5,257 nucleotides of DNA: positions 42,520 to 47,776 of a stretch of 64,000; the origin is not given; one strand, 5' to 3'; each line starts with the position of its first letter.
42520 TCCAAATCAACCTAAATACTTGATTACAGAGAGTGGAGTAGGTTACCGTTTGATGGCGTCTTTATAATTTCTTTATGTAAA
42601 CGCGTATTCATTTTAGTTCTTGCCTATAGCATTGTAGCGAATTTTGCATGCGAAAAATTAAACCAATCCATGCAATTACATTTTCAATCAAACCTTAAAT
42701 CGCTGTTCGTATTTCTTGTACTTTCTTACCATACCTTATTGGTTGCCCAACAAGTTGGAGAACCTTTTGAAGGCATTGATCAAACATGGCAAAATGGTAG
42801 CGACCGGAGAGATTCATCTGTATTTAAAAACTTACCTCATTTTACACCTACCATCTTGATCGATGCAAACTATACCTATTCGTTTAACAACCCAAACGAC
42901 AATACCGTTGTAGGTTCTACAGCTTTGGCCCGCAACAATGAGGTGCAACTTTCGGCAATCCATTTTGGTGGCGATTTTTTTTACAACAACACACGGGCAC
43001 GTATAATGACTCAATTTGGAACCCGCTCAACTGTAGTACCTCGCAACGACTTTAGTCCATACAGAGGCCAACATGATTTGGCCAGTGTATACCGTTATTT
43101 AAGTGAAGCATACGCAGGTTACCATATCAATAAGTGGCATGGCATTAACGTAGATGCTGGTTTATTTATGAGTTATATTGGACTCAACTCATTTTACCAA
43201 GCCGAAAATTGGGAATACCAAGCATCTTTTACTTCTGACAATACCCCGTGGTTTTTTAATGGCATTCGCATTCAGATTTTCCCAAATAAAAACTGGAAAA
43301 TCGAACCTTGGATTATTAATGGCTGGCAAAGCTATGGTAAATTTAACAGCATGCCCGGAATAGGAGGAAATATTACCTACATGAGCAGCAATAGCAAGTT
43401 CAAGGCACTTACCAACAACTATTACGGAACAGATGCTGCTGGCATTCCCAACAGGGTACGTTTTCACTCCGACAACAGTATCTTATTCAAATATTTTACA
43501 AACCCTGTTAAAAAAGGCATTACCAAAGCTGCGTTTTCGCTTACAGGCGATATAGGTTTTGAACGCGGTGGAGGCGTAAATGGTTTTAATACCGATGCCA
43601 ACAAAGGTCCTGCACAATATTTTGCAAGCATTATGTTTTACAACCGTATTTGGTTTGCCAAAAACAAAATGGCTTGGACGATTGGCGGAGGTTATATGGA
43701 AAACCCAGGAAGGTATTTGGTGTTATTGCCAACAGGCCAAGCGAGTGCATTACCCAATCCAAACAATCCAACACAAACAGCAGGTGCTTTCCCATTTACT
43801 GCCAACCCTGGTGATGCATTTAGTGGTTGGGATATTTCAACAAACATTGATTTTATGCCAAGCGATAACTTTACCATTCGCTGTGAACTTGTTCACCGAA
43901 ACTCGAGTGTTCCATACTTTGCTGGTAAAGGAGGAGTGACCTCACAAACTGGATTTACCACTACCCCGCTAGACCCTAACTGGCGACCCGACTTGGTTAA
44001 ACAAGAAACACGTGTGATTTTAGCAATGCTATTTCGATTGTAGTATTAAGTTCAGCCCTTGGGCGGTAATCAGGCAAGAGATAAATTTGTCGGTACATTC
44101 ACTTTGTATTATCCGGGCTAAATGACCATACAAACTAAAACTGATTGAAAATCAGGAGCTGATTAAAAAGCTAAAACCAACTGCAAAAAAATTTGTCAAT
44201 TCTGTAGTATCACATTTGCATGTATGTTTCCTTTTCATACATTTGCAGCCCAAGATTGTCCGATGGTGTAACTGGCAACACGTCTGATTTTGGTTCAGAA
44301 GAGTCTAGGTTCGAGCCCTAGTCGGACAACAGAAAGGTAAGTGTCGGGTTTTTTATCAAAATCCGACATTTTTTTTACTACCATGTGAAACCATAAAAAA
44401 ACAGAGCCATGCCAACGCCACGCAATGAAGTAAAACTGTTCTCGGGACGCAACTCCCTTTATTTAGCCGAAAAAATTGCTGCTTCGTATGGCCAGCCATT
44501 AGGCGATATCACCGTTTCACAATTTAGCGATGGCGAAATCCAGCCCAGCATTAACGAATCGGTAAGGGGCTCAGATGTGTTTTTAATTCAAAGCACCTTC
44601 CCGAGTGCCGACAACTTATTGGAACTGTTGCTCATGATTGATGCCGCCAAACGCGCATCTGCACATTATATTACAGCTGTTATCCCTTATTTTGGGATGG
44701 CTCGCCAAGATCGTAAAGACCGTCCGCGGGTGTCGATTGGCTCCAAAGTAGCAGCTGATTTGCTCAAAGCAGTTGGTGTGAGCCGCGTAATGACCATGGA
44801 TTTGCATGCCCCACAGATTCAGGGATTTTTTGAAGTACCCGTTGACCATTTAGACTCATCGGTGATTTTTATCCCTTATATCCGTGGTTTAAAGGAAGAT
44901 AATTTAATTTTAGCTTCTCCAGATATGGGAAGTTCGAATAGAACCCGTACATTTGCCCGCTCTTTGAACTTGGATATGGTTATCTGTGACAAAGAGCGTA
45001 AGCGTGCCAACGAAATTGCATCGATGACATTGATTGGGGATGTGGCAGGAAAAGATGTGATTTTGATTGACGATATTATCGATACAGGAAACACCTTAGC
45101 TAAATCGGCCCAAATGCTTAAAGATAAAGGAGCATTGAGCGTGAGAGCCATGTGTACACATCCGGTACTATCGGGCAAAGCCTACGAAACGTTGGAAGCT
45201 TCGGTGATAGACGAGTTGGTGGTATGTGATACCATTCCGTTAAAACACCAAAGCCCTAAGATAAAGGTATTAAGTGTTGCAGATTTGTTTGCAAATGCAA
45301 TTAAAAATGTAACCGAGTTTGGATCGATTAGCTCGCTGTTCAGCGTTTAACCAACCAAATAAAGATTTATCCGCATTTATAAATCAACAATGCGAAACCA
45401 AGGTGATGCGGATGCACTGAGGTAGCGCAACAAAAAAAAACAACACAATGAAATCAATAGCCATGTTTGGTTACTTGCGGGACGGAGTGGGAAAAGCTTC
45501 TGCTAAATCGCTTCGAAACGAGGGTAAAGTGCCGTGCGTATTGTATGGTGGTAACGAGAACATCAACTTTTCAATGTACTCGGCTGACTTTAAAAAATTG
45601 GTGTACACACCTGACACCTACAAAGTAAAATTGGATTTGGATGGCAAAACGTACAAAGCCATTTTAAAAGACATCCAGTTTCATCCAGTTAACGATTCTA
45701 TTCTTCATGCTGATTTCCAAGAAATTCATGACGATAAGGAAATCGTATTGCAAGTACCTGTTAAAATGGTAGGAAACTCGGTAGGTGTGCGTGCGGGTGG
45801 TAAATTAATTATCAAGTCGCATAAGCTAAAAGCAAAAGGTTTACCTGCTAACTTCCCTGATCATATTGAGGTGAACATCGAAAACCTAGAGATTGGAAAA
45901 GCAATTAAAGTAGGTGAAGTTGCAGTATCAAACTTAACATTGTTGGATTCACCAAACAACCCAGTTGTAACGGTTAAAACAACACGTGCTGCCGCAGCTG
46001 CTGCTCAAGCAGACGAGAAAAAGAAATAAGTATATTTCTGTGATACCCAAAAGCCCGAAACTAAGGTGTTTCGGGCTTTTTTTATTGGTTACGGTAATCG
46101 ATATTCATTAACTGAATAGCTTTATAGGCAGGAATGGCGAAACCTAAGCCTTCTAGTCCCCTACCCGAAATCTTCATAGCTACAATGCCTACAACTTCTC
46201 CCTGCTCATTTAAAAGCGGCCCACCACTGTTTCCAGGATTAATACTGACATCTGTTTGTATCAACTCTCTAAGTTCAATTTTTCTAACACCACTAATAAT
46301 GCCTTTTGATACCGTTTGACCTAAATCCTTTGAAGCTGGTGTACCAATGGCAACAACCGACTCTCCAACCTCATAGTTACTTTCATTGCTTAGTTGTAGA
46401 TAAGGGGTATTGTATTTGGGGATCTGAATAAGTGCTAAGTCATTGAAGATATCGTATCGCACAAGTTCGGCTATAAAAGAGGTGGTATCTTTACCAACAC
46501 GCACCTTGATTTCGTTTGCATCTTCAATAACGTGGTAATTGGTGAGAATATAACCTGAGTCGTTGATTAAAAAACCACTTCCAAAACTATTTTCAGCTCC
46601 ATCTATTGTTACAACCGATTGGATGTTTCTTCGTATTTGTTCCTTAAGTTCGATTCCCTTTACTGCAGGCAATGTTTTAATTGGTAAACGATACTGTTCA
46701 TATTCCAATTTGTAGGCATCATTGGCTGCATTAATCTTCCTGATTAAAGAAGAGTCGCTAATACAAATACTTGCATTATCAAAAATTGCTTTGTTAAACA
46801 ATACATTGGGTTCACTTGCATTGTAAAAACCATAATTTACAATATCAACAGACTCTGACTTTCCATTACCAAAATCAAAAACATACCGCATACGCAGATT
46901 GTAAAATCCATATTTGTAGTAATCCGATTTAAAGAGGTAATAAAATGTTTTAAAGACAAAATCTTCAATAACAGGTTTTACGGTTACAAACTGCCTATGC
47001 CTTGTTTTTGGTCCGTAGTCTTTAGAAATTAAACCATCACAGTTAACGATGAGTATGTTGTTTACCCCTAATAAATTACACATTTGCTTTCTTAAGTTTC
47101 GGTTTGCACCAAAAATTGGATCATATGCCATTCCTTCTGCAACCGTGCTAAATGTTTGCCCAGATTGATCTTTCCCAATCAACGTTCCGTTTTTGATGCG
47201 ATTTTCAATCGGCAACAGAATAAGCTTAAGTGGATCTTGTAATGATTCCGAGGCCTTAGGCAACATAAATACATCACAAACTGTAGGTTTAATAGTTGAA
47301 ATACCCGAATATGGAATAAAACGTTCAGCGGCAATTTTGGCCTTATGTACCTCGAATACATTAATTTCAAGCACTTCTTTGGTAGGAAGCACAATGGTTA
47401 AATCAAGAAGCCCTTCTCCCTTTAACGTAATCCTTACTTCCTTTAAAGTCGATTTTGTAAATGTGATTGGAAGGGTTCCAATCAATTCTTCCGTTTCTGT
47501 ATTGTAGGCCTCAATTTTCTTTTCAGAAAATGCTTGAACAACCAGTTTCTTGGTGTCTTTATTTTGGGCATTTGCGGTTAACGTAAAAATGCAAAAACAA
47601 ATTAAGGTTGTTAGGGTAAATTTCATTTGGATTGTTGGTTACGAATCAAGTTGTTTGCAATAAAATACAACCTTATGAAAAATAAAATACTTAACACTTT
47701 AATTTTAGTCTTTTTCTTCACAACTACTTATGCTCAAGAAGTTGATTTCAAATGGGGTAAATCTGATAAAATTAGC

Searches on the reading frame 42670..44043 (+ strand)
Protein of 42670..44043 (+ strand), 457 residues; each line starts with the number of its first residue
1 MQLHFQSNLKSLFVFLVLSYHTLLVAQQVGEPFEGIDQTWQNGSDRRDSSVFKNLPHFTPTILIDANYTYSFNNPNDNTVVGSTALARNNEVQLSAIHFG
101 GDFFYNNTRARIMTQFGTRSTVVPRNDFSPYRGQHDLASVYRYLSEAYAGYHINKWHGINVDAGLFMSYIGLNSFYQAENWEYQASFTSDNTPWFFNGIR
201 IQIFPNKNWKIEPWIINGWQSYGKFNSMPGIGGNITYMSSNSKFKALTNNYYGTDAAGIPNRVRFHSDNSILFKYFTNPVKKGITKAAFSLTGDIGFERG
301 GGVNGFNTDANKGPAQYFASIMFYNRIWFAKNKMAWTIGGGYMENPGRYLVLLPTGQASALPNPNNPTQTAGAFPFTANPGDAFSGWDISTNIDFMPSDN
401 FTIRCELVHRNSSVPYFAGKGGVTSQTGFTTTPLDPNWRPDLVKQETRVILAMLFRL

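Call 64: search_protein_families(library=pfam, proteins=[window:42670-44043:+])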
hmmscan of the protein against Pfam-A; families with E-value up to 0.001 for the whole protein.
window:42670-44043:+ (457 aa): 1 family
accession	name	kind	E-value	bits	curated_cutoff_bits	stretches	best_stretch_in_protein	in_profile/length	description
PF07642.17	BBP2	-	1.4e-42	146.6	26.2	1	64-431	8-333/339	Putative beta-barrel porin-2, OmpL-like. bbp2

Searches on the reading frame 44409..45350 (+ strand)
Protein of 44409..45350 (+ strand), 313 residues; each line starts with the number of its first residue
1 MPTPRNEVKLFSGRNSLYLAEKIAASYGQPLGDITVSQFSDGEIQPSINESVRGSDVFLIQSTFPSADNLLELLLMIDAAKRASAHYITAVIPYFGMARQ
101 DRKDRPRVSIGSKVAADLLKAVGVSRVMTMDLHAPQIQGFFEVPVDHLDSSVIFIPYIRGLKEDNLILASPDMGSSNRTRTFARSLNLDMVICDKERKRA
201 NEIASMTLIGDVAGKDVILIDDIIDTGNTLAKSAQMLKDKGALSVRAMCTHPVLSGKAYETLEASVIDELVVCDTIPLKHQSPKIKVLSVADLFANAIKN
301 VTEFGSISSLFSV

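Call 65: search_protein_families(library=pfam, proteins=[window:44409-45350:+])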
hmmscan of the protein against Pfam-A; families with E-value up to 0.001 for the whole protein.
window:44409-45350:+ (313 aa): 3 families
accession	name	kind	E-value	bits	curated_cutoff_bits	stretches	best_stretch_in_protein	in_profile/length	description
PF13793.12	Pribosyltran_N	-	2e-46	157.1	25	1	8-123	1-117/117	N-terminal domain of ribose phosphate pyrophosphokinase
PF14572.12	Pribosyl_synth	-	3.8e-27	95.9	27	1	204-311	73-183/184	Phosphoribosyl synthetase-associated domain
PF00156.33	Pribosyltran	-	3.8e-15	56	26.3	1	161-256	26-129/158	Phosphoribosyl transferase domain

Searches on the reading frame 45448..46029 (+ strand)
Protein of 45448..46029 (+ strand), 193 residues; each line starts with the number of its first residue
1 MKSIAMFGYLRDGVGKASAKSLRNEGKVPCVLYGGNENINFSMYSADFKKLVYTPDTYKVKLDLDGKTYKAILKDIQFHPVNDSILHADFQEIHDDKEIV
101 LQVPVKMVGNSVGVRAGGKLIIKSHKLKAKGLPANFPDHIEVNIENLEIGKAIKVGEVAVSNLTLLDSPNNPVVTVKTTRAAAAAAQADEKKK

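Call 65: search_protein_families(library=pfam, proteins=[window:45448-46029:+])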
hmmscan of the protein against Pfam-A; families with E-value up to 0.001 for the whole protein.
window:45448-46029:+ (193 aa): 2 families
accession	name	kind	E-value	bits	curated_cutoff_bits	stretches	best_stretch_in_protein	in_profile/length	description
PF01386.24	Ribosomal_L25p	-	2.9e-25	89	23.6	1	11-90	6-82/82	Ribosomal L25p family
PF14693.11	Ribosomal_TL5_C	-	4.3e-21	75.5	27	1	99-179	2-83/84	Ribosomal protein TL5, C-terminal domain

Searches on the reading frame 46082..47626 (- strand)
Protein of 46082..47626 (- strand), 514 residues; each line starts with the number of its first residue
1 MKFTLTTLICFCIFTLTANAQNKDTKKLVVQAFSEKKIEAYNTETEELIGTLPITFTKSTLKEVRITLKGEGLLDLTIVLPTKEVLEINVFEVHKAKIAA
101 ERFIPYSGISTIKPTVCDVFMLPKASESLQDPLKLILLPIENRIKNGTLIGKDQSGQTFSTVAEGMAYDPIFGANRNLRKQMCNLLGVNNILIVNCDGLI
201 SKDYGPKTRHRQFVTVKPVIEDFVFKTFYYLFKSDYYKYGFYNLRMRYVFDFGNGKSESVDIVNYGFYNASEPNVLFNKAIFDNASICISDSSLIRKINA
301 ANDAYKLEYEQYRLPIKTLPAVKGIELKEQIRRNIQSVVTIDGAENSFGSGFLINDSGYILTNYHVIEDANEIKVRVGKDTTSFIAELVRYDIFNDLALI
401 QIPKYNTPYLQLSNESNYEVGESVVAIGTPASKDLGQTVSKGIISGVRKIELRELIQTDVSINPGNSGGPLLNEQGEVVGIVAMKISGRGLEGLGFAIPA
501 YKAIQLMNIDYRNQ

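Call 65: search_protein_families(library=pfam, proteins=[window:46082-47626:-])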
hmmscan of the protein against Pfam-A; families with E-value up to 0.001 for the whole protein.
window:46082-47626:- (514 aa): 3 families
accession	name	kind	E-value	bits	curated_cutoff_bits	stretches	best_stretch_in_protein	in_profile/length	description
PF13365.12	Trypsin_2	-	3.6e-33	115.8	27.6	1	349-481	1-144/144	Trypsin-like peptidase domain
PF00089.32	Trypsin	-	3.6e-19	69.9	20.6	1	339-502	16-215/220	Trypsin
PF10459.15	Peptidase_S46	-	0.00012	21.4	22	0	458-482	626-650/698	Peptidase S46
